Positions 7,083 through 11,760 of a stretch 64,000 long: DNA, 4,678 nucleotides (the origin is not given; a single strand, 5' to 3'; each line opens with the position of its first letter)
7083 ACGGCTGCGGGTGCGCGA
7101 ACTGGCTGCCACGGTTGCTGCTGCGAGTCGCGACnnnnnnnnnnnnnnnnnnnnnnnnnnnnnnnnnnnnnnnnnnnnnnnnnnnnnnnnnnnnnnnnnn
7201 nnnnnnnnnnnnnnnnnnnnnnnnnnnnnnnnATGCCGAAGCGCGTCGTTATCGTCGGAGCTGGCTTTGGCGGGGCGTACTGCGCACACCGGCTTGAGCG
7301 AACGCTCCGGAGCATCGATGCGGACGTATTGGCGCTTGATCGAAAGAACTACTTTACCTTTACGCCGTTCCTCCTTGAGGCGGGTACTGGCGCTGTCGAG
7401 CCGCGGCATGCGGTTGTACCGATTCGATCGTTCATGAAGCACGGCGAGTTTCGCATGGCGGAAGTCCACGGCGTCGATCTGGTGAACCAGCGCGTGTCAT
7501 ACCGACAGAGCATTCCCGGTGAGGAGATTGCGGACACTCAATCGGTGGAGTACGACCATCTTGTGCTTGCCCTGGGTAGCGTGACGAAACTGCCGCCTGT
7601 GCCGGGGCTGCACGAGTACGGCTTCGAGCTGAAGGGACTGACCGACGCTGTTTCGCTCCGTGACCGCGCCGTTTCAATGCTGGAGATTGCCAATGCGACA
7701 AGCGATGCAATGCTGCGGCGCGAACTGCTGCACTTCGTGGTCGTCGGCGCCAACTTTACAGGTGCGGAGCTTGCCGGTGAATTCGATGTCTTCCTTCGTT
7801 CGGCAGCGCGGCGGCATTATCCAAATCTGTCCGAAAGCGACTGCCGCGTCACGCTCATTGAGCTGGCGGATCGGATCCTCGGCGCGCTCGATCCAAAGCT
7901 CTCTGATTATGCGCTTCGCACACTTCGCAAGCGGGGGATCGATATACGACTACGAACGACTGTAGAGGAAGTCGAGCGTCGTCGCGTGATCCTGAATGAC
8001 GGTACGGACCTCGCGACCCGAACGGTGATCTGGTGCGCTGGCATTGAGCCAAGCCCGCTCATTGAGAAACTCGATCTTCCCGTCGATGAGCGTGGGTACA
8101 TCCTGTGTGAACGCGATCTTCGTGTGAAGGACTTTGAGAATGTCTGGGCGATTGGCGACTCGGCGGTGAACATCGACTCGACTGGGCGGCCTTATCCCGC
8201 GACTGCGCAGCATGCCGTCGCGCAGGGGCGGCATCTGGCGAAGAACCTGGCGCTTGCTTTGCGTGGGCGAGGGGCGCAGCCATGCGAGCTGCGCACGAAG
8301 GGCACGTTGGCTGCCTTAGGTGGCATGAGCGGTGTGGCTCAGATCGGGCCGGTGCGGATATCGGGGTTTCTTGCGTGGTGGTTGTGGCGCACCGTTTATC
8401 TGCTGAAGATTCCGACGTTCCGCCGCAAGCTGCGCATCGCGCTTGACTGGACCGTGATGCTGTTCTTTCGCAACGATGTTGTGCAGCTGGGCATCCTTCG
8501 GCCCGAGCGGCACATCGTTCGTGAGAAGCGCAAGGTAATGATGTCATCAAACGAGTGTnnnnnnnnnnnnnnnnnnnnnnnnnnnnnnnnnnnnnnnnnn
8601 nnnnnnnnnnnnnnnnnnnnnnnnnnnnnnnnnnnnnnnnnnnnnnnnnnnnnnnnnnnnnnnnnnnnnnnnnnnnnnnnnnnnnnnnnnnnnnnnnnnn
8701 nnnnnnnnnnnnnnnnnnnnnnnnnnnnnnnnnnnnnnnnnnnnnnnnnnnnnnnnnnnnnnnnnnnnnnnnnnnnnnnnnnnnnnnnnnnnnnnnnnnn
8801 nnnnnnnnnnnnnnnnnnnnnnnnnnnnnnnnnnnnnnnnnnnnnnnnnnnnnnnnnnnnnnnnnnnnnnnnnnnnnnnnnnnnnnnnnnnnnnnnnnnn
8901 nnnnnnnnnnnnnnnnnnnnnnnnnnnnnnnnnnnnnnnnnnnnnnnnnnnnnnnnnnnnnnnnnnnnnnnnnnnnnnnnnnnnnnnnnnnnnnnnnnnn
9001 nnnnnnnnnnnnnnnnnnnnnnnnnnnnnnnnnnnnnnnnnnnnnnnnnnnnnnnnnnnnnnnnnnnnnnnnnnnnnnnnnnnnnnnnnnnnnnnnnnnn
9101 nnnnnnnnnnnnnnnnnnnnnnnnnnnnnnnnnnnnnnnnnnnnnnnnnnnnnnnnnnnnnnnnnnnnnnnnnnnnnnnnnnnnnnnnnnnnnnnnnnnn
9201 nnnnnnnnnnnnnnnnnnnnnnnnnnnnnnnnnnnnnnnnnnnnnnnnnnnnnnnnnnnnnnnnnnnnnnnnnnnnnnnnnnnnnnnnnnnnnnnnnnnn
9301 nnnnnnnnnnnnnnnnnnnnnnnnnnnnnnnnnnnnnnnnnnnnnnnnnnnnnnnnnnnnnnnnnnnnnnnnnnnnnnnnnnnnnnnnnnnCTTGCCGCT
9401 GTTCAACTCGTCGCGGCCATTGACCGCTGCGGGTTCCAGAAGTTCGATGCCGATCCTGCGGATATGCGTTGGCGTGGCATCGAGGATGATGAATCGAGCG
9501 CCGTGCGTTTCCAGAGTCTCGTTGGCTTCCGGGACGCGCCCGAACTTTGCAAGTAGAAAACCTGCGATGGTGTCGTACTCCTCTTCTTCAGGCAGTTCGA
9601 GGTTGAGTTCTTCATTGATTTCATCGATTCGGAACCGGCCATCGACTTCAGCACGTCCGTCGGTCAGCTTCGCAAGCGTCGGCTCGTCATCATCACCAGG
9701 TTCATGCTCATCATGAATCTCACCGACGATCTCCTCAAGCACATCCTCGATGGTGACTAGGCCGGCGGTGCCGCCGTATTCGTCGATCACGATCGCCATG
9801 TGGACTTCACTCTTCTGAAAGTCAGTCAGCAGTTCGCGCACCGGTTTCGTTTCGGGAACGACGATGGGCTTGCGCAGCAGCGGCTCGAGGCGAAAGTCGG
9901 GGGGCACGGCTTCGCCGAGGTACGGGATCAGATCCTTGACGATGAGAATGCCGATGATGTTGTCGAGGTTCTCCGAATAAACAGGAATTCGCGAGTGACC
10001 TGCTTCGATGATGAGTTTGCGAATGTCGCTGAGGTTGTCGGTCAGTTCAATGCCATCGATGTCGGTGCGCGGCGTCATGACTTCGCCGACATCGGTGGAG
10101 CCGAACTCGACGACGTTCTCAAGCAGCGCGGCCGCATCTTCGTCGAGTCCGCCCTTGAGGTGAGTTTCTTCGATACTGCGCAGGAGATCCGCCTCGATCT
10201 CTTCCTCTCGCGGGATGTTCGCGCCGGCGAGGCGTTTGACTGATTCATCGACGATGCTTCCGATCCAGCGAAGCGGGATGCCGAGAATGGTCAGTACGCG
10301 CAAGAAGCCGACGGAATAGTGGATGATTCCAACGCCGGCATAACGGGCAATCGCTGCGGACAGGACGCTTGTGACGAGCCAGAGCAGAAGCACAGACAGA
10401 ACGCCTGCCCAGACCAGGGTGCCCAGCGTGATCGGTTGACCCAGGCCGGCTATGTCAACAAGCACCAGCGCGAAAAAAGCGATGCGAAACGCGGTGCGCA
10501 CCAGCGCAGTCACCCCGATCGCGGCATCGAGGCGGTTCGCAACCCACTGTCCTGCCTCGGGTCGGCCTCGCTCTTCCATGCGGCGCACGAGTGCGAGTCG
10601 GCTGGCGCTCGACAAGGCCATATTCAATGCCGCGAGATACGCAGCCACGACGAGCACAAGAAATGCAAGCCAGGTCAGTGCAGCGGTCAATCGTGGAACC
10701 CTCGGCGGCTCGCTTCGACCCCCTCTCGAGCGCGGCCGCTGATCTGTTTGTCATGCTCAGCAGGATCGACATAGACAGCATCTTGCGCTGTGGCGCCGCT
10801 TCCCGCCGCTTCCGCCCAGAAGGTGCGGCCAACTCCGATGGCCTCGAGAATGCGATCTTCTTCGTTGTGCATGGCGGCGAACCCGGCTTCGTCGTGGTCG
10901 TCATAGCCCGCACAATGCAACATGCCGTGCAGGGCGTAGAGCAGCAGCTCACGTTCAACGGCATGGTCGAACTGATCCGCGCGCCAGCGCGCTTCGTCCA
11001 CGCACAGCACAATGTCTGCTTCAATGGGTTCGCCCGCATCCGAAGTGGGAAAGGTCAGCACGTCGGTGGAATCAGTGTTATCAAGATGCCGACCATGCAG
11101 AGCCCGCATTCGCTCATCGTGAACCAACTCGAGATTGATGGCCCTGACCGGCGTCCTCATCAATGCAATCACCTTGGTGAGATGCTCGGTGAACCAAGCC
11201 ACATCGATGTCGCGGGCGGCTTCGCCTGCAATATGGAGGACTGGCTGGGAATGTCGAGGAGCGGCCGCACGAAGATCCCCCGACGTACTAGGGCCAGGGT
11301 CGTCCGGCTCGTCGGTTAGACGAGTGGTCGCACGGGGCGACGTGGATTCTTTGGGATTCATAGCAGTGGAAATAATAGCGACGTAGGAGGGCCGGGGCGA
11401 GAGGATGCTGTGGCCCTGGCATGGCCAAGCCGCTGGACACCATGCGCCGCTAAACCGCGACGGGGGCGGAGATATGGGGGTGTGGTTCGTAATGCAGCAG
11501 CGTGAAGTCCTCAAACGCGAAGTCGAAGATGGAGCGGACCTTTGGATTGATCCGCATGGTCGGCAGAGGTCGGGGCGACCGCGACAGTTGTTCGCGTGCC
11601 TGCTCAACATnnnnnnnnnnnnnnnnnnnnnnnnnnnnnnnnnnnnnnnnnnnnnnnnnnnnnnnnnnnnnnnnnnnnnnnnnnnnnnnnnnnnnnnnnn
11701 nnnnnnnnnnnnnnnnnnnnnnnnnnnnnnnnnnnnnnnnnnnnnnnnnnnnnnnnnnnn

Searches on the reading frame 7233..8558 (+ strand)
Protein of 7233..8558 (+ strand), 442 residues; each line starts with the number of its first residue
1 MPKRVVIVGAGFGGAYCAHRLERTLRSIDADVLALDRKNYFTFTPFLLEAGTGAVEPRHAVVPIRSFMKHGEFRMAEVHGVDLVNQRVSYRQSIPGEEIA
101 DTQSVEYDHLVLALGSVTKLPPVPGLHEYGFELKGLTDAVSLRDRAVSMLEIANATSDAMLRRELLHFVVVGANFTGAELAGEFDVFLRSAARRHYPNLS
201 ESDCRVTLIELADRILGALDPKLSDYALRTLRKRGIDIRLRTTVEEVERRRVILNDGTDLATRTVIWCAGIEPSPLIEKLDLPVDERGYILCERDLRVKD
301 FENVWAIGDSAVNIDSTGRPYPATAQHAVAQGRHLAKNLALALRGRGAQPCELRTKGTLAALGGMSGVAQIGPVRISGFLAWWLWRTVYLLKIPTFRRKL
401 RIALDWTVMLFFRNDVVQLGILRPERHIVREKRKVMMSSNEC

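Call 86: search_protein_families(library=pfam, proteins=[window:7233-8558:+], max_evalue=0.00001)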
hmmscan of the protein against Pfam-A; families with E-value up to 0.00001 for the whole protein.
window:7233-8558:+ (442 aa): 5 families
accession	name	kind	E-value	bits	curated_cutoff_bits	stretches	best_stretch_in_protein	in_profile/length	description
PF07992.20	Pyr_redox_2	-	1e-52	179.8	26.1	1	4-332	2-291/291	Pyridine nucleotide-disulphide oxidoreductase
PF00070.33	Pyr_redox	-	2e-14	54.3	22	1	167-249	1-68/82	Pyridine nucleotide-disulphide oxidoreductase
PF01266.30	DAO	-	4.4e-10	40.1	27.9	0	222-292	150-230/353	FAD dependent oxidoreductase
PF22366.1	NDH2_C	-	6e-10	39.6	27.7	1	356-413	2-60/62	NDH2 C-terminal domain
PF13450.12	NAD_binding_8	-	5e-06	27.1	21.9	0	7-40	1-30/68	NAD(P)-binding Rossmann-like domain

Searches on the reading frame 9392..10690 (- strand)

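Call 86: search_protein_families(library=pfam, proteins=[window:9392-10690:-], max_evalue=0.00001)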
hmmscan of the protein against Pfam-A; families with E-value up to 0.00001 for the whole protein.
window:9392-10690:- (433 aa): 3 families
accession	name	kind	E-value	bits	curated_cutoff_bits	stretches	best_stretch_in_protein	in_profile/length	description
PF03471.22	CorC_HlyC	-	8.4e-21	74.2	27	1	341-418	2-80/81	Transporter associated domain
PF00571.33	CBS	-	8.1e-15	55.3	24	1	273-322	7-56/57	CBS domain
PF01595.25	CNNM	-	1.3e-09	38.4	28.4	1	8-184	2-179/181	Cyclin M transmembrane N-terminal domain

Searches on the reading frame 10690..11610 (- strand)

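Call 86: search_protein_families(library=pfam, proteins=[window:10690-11610:-], max_evalue=0.00001)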
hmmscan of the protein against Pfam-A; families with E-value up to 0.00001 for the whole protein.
window:10690-11610:- (307 aa): 1 family
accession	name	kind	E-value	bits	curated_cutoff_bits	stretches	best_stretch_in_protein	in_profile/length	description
PF02130.23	YbeY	-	2.9e-23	82.6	25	1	155-257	27-128/129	Endoribonuclease YbeY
